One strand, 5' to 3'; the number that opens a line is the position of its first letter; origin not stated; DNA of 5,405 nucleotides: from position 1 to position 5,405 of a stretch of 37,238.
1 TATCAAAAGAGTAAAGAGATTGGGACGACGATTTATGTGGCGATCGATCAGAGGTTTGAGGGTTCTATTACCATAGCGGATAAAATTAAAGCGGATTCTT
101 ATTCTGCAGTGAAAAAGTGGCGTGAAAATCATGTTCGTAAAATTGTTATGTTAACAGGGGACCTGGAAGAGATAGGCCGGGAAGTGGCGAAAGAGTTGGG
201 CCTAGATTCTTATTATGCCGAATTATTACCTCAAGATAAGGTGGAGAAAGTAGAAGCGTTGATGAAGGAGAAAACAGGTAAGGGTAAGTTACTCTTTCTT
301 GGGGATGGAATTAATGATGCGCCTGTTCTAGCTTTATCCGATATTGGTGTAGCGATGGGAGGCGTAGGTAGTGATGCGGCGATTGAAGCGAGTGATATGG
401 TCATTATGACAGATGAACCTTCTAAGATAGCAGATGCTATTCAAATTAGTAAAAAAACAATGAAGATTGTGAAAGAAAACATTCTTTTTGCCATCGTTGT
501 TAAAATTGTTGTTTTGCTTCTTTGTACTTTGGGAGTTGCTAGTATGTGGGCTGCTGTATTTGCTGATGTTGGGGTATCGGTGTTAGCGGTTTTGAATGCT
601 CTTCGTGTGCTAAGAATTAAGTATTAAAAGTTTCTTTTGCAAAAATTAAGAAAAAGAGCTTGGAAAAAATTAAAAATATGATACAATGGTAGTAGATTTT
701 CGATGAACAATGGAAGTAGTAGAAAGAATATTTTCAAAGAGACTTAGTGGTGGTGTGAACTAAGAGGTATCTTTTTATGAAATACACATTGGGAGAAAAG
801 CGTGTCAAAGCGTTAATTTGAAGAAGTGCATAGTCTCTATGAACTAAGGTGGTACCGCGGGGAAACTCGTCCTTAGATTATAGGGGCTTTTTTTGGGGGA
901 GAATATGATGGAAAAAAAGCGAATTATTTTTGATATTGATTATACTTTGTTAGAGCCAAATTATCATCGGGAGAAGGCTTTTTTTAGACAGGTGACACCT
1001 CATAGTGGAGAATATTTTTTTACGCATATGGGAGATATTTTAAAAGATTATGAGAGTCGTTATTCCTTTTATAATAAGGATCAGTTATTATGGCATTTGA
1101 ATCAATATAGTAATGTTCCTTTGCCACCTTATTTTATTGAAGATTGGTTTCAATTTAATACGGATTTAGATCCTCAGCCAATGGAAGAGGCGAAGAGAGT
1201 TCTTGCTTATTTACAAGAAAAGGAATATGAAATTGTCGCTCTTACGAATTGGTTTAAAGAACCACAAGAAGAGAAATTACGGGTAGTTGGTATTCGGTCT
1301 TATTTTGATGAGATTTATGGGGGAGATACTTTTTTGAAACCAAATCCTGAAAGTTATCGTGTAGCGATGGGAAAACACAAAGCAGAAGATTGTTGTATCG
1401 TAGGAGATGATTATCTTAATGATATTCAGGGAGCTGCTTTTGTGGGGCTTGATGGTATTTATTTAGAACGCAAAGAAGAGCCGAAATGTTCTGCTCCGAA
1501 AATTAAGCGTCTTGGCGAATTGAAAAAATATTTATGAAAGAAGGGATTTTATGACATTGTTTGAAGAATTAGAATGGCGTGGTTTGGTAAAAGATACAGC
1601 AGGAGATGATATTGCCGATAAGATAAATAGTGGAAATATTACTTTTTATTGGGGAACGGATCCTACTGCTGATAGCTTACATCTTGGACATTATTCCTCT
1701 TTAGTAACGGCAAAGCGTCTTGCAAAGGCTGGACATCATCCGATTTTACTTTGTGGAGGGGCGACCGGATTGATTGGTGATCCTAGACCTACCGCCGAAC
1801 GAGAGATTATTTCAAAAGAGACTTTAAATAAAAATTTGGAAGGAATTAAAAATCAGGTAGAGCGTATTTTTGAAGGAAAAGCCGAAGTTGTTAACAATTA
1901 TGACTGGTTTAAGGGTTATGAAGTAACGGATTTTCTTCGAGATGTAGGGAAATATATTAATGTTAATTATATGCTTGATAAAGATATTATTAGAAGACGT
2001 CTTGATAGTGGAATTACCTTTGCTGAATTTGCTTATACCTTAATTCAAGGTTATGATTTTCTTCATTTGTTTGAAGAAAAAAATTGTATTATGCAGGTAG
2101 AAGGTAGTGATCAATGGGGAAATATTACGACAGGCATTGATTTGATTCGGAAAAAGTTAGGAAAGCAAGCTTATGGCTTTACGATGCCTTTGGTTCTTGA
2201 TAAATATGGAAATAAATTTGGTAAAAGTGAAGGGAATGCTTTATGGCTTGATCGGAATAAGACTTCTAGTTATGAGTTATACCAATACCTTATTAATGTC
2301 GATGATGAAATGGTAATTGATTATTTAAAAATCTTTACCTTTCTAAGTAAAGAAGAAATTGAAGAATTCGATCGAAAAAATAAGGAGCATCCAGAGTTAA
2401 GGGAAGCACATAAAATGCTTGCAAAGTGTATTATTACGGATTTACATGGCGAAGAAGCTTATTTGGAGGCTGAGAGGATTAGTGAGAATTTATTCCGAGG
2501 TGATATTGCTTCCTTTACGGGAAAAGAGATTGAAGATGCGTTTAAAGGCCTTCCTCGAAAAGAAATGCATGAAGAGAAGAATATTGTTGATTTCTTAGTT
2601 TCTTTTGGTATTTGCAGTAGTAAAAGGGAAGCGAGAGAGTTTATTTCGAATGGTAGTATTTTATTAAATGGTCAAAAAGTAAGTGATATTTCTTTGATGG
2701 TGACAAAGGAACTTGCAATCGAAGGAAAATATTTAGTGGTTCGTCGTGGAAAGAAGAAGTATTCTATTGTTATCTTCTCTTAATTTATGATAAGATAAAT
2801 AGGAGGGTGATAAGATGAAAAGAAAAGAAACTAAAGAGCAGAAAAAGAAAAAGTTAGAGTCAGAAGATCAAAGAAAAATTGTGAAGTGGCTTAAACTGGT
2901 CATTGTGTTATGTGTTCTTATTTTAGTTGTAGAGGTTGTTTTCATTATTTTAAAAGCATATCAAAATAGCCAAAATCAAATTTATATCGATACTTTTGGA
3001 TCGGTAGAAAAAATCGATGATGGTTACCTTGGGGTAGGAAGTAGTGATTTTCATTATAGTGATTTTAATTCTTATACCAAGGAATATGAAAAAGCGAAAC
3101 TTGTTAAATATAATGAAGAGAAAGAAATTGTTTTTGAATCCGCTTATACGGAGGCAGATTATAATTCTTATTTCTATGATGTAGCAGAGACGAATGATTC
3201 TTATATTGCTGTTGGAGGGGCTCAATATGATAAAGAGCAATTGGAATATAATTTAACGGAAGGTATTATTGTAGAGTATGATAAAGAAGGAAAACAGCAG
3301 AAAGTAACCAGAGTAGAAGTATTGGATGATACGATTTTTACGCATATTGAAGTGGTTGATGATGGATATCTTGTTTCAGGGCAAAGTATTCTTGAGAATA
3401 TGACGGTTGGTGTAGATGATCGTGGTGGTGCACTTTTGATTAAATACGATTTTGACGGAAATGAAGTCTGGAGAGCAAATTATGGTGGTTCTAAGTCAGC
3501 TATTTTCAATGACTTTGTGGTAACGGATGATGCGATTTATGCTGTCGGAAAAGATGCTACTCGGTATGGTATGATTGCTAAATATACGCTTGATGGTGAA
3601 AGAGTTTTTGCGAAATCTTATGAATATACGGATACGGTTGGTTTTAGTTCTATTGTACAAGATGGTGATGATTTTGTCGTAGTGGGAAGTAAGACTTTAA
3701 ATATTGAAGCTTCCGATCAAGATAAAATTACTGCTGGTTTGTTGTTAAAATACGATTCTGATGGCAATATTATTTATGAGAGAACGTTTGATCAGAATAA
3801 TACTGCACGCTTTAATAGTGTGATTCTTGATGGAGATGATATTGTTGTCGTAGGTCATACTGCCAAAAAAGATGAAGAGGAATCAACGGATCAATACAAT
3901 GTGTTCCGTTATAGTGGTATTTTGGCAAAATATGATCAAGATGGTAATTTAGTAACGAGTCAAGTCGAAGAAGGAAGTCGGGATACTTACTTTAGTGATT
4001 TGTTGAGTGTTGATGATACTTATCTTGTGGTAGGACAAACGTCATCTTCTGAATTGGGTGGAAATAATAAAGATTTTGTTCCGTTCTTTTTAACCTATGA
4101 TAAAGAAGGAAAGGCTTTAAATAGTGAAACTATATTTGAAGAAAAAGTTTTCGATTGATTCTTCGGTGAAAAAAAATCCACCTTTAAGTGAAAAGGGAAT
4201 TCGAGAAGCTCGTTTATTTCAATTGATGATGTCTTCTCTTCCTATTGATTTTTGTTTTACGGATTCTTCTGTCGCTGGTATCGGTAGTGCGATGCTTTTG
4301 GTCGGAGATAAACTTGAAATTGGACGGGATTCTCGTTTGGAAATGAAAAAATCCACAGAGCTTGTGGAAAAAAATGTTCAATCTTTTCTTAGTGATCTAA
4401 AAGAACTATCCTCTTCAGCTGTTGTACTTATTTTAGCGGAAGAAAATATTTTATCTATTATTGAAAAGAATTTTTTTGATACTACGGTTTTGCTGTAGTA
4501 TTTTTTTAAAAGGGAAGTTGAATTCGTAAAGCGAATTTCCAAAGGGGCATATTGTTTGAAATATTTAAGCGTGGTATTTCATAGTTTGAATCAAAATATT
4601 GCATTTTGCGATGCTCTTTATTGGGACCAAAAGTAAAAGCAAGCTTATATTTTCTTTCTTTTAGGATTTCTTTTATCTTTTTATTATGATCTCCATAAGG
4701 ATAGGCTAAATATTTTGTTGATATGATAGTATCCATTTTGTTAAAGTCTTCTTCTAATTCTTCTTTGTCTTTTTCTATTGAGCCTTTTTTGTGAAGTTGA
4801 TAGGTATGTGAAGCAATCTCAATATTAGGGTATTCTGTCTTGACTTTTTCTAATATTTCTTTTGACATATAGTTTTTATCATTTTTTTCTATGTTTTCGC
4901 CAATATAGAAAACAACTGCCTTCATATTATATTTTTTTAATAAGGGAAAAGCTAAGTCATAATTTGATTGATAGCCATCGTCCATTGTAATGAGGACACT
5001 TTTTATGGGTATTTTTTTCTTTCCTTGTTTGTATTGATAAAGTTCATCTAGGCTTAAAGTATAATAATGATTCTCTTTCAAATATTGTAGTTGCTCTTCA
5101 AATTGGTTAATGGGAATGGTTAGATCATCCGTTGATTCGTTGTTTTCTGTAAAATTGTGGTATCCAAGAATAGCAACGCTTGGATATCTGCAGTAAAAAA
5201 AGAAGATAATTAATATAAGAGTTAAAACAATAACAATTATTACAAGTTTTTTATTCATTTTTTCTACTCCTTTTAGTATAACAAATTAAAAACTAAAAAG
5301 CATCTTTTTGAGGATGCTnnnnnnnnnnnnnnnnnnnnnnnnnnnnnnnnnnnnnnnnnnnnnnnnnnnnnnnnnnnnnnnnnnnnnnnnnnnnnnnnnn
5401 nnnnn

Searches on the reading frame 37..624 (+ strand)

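Call 21: search_protein_families(library=pfam, proteins=[window:37-624:+], max_evalue=0.001)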
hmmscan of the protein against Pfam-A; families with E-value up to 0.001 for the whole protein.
window:37-624:+ (196 aa): 2 families
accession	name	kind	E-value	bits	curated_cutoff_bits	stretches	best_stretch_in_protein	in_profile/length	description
PF00702.32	Hydrolase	-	5.8e-12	46.8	26.4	1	5-99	85-188/191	haloacid dehalogenase-like hydrolase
PF08282.18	Hydrolase_3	-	2.6e-05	24.5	20.9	1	67-135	187-255/255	haloacid dehalogenase-like hydrolase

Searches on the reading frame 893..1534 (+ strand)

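Call 21: search_protein_families(library=pfam, proteins=[window:893-1534:+], max_evalue=0.001)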
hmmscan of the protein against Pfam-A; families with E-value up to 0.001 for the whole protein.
window:893-1534:+ (214 aa): 3 families
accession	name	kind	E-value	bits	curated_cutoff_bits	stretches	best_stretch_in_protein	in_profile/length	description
PF13419.12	HAD_2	-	7.7e-17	62.4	23.8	1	11-187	1-174/178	Haloacid dehalogenase-like hydrolase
PF00702.32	Hydrolase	-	4.1e-15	57.1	26.4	1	9-185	2-191/191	haloacid dehalogenase-like hydrolase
PF13242.12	Hydrolase_like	-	9.9e-08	32.2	22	1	149-190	4-47/75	HAD-hyrolase-like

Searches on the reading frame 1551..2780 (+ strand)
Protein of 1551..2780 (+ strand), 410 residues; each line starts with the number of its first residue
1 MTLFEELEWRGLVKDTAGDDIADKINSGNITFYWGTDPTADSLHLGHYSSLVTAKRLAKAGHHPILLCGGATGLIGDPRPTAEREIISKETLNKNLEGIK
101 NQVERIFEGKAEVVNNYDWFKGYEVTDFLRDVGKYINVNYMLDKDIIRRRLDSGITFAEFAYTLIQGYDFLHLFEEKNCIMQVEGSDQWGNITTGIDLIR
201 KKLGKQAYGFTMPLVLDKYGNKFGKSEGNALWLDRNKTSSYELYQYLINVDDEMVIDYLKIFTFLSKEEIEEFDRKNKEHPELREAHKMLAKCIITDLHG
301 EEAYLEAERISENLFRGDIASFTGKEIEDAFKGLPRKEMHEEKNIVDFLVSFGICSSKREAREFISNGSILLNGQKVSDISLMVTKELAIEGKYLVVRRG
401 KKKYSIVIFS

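Call 21: search_protein_families(library=pfam, proteins=[window:1551-2780:+], max_evalue=0.001)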
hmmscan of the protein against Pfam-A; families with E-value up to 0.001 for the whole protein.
window:1551-2780:+ (410 aa): 3 families
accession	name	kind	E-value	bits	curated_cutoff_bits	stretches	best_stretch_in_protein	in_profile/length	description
PF00579.31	tRNA-synt_1b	-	4.6e-72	243.2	21.1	1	28-315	4-291/292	tRNA synthetases class I (W and Y)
PF22421.1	SYY_C-terminal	-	9.8e-29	99.5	27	1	326-407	1-83/83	Tyrosine--tRNA ligase SYY-like C-terminal domain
PF01479.30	S4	-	3.7e-09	36.6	22.8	1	346-387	4-45/48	S4 domain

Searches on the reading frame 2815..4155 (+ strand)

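Call 21: search_protein_families(library=pfam, proteins=[window:2815-4155:+], max_evalue=0.001)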
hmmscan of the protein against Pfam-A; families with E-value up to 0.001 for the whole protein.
window:2815-4155:+ (447 aa): 1 family
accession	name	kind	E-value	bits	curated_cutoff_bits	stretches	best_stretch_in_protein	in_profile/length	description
PF10049.14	DUF2283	-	0.00091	19.8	23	0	130-160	12-39/49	Protein of unknown function (DUF2283)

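Call 78: search_protein_families(library=padloc, proteins=[window:2815-4155:+], max_evalue=0.001)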
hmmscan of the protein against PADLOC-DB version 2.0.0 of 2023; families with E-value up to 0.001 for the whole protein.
window:2815-4155:+ (447 aa): 0 families

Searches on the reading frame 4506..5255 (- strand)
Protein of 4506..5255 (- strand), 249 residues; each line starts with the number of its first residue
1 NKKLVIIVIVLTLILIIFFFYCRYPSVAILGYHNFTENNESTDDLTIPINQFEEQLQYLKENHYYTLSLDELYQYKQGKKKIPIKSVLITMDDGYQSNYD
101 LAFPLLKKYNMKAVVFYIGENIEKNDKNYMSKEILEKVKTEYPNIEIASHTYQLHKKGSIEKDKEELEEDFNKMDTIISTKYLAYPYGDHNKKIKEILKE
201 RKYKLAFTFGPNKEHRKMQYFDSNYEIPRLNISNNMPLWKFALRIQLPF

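Call 21: search_protein_families(library=pfam, proteins=[window:4506-5255:-], max_evalue=0.001)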
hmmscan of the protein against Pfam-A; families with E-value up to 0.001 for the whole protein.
window:4506-5255:- (249 aa): 2 families
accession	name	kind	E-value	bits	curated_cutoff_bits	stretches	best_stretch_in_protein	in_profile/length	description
PF01522.26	Polysacc_deac_1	-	5e-20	72.2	23.1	1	81-204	3-122/124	Polysaccharide deacetylase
PF05822.18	UMPH-1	-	0.00024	21.2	23.7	1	51-181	51-170/246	Pyrimidine 5'-nucleotidase (UMPH-1)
